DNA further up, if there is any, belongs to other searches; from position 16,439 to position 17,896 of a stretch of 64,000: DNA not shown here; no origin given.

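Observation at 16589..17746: Orphan protein with six spaced copies of a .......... motif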

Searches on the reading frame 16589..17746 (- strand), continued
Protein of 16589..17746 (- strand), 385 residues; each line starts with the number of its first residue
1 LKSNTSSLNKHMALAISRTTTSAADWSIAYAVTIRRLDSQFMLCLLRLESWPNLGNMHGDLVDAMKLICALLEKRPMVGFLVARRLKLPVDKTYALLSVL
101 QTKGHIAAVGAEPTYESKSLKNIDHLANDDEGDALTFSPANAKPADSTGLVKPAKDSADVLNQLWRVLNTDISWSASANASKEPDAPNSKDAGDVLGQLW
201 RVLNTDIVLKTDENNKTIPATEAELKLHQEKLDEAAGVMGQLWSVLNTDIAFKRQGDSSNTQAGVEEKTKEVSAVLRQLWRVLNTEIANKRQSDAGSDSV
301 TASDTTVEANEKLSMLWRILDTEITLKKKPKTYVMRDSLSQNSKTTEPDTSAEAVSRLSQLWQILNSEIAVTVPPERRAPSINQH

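Call 26: predict_structure(alignment_id=A2)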
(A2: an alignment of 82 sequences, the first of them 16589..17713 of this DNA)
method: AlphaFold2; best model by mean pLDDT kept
length: 374 residues; sequences in the alignment: 82
mean_pLDDT: 48.1   pTM: 0.18
mean pLDDT of the five models: 48.1, 47.8, 47.5, 45.1, 40.4
residues with pLDDT >= 90: 0; 70-90: 0; 50-70: 179; < 50: 195
segments of 3 or more residues with pLDDT < 50: 1-16, 93-132, 134-145, 158-178, 180-182, 195-201, 204-209, 213-215, 238-259, 285-293, 317-335, 337-339, 360-363, 365-374
pLDDT, mean of each block of 10 residues (from residue 1): 39 46 57 56 52 57 56 54 57 45 31 28 30 33 47 52 43 44 52 49 45 51 53 50 43 46 56 60 48 54 59 51 37 47 59 58 44 39
secondary structure, 60 per line:
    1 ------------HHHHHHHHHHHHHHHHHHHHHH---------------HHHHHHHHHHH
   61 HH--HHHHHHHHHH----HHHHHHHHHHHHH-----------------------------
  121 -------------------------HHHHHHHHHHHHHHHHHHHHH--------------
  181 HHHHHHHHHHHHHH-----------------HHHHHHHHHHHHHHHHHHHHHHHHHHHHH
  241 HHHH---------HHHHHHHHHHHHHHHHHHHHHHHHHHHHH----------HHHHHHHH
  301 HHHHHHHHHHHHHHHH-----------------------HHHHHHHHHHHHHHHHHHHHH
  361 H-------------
elements in order: H13-34 H50-62 H65-74 H79-91 H146-166 H181-194 H212-244 H254-282 H293-316 H340-361

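Call 27: search_protein_representatives(alignment_id=A2)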
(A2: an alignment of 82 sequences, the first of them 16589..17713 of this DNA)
Query: 82 sequences, 378 profile positions. Proteins with E-value up to 0.001 (for the whole library): 119; up to 1e-10: 26; up to 1e-30: 11. The best 119 are listed.
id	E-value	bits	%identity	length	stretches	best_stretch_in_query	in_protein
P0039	4.7e-168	575.6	-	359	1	6-377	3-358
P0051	4.2e-167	572.5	-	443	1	6-376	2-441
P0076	6.9e-136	469.7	-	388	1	21-375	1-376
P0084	1.8e-134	465.1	-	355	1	5-372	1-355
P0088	4.4e-119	414.4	-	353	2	1-265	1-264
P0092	1.5e-87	310.6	-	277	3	1-125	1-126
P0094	7.3e-80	285.3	-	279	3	1-104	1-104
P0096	3.8e-79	283.0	-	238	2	5-113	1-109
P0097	6.2e-70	252.6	-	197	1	200-377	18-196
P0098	3.1e-51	191.1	-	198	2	3-106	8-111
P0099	7.6e-42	160.2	-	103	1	276-378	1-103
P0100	6.0e-15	71.7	-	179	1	31-106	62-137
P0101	1.0e-13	67.6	-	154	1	13-116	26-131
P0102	1.6e-13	67.0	-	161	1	15-121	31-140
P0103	3.9e-13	65.7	-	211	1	15-120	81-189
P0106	1.5e-12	63.8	-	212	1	19-95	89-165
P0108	1.7e-12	63.6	-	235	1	14-161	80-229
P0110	3.2e-12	62.7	-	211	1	34-118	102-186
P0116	6.5e-10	55.1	-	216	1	14-99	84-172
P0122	4.9e-09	52.2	-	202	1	31-115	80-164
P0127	7.6e-09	51.6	-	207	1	13-113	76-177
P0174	5.1e-06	42.3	-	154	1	24-161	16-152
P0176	7.3e-06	41.8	-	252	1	33-97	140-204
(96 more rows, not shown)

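Call 29: search_protein_families(library=pfam, proteins=[P0103, P0106, P0108, P0110, P0116, P0122, P0127, P0174, P0176, P0101], max_evalue=1)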
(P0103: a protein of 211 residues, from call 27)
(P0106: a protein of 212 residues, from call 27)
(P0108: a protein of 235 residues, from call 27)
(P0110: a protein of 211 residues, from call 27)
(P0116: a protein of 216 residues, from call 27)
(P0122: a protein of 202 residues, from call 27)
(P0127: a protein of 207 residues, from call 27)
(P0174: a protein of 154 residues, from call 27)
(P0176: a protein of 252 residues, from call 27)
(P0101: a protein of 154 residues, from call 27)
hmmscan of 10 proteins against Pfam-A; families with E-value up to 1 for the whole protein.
P0103 (211 aa): 0 families

P0106 (212 aa): 0 families

P0108 (235 aa): 3 families
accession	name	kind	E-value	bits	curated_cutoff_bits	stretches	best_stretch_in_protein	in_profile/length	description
PF05331.17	DUF742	-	0.00033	20.9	27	1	95-174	15-96/114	Protein of unknown function (DUF742)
PF09339.16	HTH_IclR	-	0.093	13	22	1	139-165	24-50/52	IclR helix-turn-helix domain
PF21235.4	UBA_ARI1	-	0.11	12.8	26.9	1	139-155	10-26/41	E3 ubiquitin-protein ligase ARIH1, UBA-like domain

P0110 (211 aa): 0 families

P0116 (216 aa): 0 families

P0122 (202 aa): 1 family
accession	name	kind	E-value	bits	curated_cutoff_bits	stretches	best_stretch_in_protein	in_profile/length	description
PF12292.13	DUF3624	-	0.19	12.6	27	1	76-120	20-64/76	Protein of unknown function (DUF3624)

P0127 (207 aa): 0 families

P0174 (154 aa): 0 families

P0176 (252 aa): 0 families

P0101 (154 aa): 0 families

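Call 30: search_protein_families(library=ncbifam, proteins=[P0103, P0106, P0108, P0110, P0116, P0122, P0127, P0174, P0176, P0101], max_evalue=1)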
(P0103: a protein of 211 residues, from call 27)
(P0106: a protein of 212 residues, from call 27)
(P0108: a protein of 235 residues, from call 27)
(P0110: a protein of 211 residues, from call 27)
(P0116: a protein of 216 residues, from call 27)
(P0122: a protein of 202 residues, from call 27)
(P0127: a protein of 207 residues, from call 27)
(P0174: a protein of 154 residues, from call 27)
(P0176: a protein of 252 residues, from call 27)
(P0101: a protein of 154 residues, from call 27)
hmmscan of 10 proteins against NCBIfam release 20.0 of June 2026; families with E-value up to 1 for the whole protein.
P0103 (211 aa): 0 families

P0106 (212 aa): 0 families

P0108 (235 aa): 0 families

P0110 (211 aa): 0 families

P0116 (216 aa): 0 families

P0122 (202 aa): 0 families

P0127 (207 aa): 0 families

P0174 (154 aa): 0 families

P0176 (252 aa): 0 families

P0101 (154 aa): 0 families

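Call 33: find_homologous_proteins(query=A3, max_evalue=0.001)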
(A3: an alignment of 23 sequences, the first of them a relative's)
Query A3 (23 sequences) (211 aa, profile of the alignment): 66 proteins with E <= 0.001 among 8000 candidates.
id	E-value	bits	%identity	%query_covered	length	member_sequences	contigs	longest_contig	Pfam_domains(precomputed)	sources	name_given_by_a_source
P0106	1.5e-69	252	43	100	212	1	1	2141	-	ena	-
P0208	2.5e-67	244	54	100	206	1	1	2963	-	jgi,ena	-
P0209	2.9e-66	241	44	100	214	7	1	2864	-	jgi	jgi:hypothetical protein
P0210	5.8e-66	240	53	100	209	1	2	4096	-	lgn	-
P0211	6.9e-66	240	55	100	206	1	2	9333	-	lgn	-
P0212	1.2e-65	239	55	100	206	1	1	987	-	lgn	-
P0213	1.4e-65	239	52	99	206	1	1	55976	-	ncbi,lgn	-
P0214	4.4e-65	237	40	99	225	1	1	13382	-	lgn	-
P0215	2.9e-64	234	52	100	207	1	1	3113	-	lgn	-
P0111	3.2e-64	234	37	95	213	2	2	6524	-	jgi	jgi:hypothetical protein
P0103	3.2e-64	234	100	100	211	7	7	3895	-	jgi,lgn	jgi:hypothetical protein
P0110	5.7e-64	234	39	100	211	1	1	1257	-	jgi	jgi:hypothetical protein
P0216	6.7e-64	233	45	94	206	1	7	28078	-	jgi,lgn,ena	jgi:hypothetical protein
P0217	9.5e-64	233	45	99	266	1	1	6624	-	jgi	jgi:hypothetical protein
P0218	1.2e-63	232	42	100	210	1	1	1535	-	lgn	-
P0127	9.5e-61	223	48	97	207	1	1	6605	-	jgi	jgi:hypothetical protein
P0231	4.7e-58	214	48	75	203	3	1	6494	-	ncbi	ncbi:MAG: hypothetical protein ACXWKI_12800 [Ramlibacter sp.]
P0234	1.2e-57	213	47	75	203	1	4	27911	-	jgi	jgi:hypothetical protein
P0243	7.0e-55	204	59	79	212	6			-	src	-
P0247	1.7e-51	193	53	79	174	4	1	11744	-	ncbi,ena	-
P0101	2.0e-39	153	54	64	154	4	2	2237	-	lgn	-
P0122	3.5e-38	149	34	52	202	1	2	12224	-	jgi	jgi:hypothetical protein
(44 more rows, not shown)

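Call 34: find_encoding_contigs(protein=P0213, flank=8000, max_places=1)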
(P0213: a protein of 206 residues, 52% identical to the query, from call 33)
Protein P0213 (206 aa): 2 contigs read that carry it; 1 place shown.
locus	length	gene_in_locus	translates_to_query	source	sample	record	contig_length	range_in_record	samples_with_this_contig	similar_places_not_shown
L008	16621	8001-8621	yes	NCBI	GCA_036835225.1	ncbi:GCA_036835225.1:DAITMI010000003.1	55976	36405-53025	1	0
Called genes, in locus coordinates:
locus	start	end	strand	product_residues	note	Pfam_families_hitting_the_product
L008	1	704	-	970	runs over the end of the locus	PF16078:2-oxogl_dehyd_N, PF00676:E1_dh, PF02779:Transket_pyr, PF16870:OxoGdeHyase_C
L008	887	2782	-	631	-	PF16177:ACAS_N, PF00501:AMP-binding, PF13193:AMP-binding_C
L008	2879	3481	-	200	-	PF00857:Isochorismatase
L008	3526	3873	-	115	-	-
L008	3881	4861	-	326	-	PF08240:ADH_N, PF00107:ADH_zinc_N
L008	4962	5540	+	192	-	PF00877:NLPC_P60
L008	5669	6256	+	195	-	-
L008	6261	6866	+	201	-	PF01612:DNA_pol_A_exo1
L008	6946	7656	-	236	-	PF00027:cNMP_binding, PF13545:HTH_Crp_2, PF00392:GntR (weak)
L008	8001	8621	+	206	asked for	-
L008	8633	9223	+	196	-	PF03029:ATP_bind_1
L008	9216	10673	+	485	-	PF00005:ABC_tran, PF13304:AAA_21 (faint), PF22784:PTP-SAK, PF22785:Tc-R-P, PF00782:DSPc (weak)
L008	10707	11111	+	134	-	-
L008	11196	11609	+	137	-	PF03259:Robl_LC7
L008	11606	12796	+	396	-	PF00111:Fer2, PF01152:Bac_globin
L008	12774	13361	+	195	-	-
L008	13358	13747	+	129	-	-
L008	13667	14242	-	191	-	PF13310:Virulence_RhuM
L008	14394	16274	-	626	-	PF00364:Biotin_lipoyl, PF01134:GIDA (weak), PF07992:Pyr_redox_2, PF12831:FAD_oxidored, PF00070:Pyr_redox, PF02852:Pyr_redox_dim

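Call 35: find_encoding_contigs(protein=P0216, flank=8000, max_places=1)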
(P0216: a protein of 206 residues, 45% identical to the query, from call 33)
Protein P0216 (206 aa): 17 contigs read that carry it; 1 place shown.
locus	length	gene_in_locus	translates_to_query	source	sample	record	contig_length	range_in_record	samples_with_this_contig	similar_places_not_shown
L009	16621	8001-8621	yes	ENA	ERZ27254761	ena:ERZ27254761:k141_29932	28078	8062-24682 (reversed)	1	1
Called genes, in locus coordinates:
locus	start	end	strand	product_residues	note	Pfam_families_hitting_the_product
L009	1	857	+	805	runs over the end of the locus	PF01588:tRNA_bind, PF03483:B3_4, PF03484:B5, PF17759:tRNA_synthFbeta, PF03147:FDX-ACB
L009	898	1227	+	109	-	PF18291:HU-HIG (weak), PF00216:Bac_DNA_binding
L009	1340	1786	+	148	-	PF13411:MerR_1, PF00376:MerR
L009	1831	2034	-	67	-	-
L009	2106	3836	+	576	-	PF00069:Pkinase, PF01636:APH (faint), PF03109:ABC1 (weak), PF07714:PK_Tyr_Ser-Thr, PF17667:Pkinase_fungal (weak)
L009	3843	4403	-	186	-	PF14803:Zn_ribbon_Nudix, PF00293:NUDIX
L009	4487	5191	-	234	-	PF01557:FAA_hydrolase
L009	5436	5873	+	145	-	PF01047:MarR, PF12802:MarR_2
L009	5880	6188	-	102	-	PF03992:ABM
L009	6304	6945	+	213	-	PF02798:GST_N, PF13417:GST_N_3, PF13409:GST_N_2, PF13410:GST_C_2 (weak)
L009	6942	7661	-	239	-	PF00392:GntR (faint), PF00027:cNMP_binding, PF13545:HTH_Crp_2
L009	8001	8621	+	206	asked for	-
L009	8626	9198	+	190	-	PF03029:ATP_bind_1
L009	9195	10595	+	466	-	PF00005:ABC_tran, PF13304:AAA_21 (faint), PF22784:PTP-SAK, PF22785:Tc-R-P, PF00782:DSPc, PF22741:PTP-NADK (weak), PF00102:Y_phosphatase (weak)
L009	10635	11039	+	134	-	-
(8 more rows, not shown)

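Call 36: find_encoding_contigs(protein=P0234, flank=8000, max_places=1)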
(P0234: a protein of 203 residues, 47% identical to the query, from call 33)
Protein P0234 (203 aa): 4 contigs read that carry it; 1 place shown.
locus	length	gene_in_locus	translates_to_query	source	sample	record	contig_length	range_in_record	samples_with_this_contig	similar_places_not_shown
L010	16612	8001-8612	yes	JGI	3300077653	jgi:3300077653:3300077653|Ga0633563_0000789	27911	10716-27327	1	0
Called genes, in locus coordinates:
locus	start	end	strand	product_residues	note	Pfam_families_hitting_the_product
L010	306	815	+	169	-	-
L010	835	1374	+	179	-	PF13441:Gly-zipper_YMGG (weak), PF05433:Rick_17kDa_Anti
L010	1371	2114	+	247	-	PF04333:MlaA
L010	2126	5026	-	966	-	PF00989:PAS, PF08448:PAS_4, PF13426:PAS_9, PF08447:PAS_3, PF00989:PAS, PF08448:PAS_4, PF00989:PAS, PF08448:PAS_4, +9 more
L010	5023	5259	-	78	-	-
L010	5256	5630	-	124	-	PF07681:DoxX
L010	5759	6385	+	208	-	PF00440:TetR_N, PF21306:TetR_C_40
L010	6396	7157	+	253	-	PF13460:NAD_binding_10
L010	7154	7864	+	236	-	PF00027:cNMP_binding (weak), PF13545:HTH_Crp_2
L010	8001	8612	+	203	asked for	-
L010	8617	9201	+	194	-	PF03029:ATP_bind_1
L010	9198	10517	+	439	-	PF00005:ABC_tran, PF13191:AAA_16 (faint), PF22784:PTP-SAK, PF22785:Tc-R-P, PF00782:DSPc, PF00102:Y_phosphatase (weak)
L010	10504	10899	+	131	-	PF03259:Robl_LC7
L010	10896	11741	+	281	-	PF00111:Fer2, PF01152:Bac_globin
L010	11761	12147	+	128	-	-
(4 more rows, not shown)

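Call 39: search_protein_families(library=pfam, alignment_id=A3, max_evalue=1)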
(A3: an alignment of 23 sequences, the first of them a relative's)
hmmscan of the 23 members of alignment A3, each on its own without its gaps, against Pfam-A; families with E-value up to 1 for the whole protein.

A. member 1, P0103 (211 aa): 0 families

B. families by the number of members that match (of 23 scanned): 6 families
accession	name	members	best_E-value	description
PF05331.17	DUF742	4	0.00033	Protein of unknown function (DUF742)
PF01978.25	TrmB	3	0.032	Sugar-specific transcriptional regulator TrmB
PF18177.6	La_HTH_kDCL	1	0.032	La HTH in kinetoplastid DICER domain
PF09339.16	HTH_IclR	1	0.093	IclR helix-turn-helix domain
PF21235.4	UBA_ARI1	1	0.11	E3 ubiquitin-protein ligase ARIH1, UBA-like domain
PF12292.13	DUF3624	1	0.19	Protein of unknown function (DUF3624)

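Call 42: find_encoding_contigs(protein=P0092, flank=6000, max_places=2)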
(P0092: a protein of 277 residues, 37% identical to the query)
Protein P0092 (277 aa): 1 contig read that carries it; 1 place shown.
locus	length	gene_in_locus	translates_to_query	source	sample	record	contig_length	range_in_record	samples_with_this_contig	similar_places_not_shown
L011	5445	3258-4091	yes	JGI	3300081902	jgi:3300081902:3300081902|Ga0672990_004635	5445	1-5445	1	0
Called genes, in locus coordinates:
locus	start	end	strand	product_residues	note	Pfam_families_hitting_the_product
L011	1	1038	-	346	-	?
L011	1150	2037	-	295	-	PF01266:DAO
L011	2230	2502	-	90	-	PF04362:Iron_traffic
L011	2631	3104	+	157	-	PF02600:DsbB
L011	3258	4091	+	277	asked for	-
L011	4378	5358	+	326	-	PF00532:Peripla_BP_1, PF13407:Peripla_BP_4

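Call 43: find_encoding_contigs(protein=P0089, flank=6000, max_places=2)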
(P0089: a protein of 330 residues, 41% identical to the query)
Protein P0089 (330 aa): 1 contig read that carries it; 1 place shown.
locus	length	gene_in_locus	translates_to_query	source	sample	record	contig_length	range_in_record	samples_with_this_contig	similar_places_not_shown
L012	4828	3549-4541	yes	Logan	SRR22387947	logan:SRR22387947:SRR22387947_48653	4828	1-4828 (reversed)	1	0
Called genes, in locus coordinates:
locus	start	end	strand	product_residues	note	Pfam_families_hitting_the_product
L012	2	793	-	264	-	?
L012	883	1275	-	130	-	PF01152:Bac_globin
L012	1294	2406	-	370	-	PF01266:DAO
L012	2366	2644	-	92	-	PF04362:Iron_traffic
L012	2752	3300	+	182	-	PF02600:DsbB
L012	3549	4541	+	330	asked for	PF20465:MmeI_hel (faint)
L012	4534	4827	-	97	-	?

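Call 44: find_encoding_contigs(protein=P0122, flank=8000, max_places=2)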
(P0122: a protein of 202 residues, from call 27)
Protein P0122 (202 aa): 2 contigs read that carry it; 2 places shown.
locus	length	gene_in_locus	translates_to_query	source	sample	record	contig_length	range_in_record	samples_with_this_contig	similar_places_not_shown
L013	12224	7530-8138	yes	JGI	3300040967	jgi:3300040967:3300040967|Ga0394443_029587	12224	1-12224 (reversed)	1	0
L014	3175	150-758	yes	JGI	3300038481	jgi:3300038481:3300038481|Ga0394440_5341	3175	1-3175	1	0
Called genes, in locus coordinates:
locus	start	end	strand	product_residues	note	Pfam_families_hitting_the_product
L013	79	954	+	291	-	-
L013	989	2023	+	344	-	PF03480:DctP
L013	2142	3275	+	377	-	PF13433:Peripla_BP_5 (weak), PF13458:Peripla_BP_6, PF01094:ANF_receptor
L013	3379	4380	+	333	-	PF03480:DctP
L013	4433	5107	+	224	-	PF04290:DctQ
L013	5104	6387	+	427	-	PF06808:DctM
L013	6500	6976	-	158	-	PF00877:NLPC_P60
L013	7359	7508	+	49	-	-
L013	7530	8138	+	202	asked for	-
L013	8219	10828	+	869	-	PF02687:FtsX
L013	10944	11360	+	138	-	PF01152:Bac_globin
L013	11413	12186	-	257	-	PF03781:FGE-sulfatase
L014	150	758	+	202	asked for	-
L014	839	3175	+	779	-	?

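Call 47: find_related_loci(query=A4, collection=metagenome_contigs, flank=6000)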
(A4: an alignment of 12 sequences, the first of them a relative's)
Query A4 (206 aa) in metagenome_contigs; peptide patterns used: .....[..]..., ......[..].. (x = any residue, [..] = any of these).
23 stretches matched a pattern; 8 encode a relative of the query (tblastn E <= 1e-3); 8 distinct loci.
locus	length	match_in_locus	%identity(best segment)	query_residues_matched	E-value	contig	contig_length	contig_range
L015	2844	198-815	81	1-206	4e-107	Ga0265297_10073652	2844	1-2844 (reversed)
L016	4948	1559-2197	49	1-205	2e-62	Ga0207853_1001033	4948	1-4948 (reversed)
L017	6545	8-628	49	7-205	2e-61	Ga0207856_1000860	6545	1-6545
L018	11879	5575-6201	52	1-204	3e-59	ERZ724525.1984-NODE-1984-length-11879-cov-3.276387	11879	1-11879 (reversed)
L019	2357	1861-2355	57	1-165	2e-56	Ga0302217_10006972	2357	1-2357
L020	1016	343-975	48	1-205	2e-55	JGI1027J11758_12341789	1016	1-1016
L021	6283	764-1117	39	87-203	3e-16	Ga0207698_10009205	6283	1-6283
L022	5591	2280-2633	39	87-203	3e-16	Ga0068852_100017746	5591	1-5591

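Call 58: predict_structure(alignment_id=A5)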
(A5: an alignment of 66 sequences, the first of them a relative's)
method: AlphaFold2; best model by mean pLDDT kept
length: 206 residues; sequences in the alignment: 66
mean_pLDDT: 86.0   pTM: 0.74
mean pLDDT of the five models: 86.0, 85.7, 85.5, 85.3, 85.0
residues with pLDDT >= 90: 146; 70-90: 23; 50-70: 15; < 50: 22
segments of 3 or more residues with pLDDT < 50: 1-4, 171-182, 189-192
pLDDT, mean of each block of 10 residues (from residue 1): 64 95 97 97 96 92 95 97 95 85 97 97 98 96 96 97 77 45 48 64 73
secondary structure, 60 per line:
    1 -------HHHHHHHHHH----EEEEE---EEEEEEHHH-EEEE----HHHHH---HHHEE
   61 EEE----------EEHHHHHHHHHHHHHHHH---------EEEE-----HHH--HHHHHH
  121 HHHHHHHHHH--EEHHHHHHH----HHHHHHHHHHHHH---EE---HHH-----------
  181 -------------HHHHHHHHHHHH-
elements in order: H8-17 E22-26 E30-35 E40-43 H48-52 E59-63 H76-91 E101-104 H115-130 H135-141 H146-158 H194-205
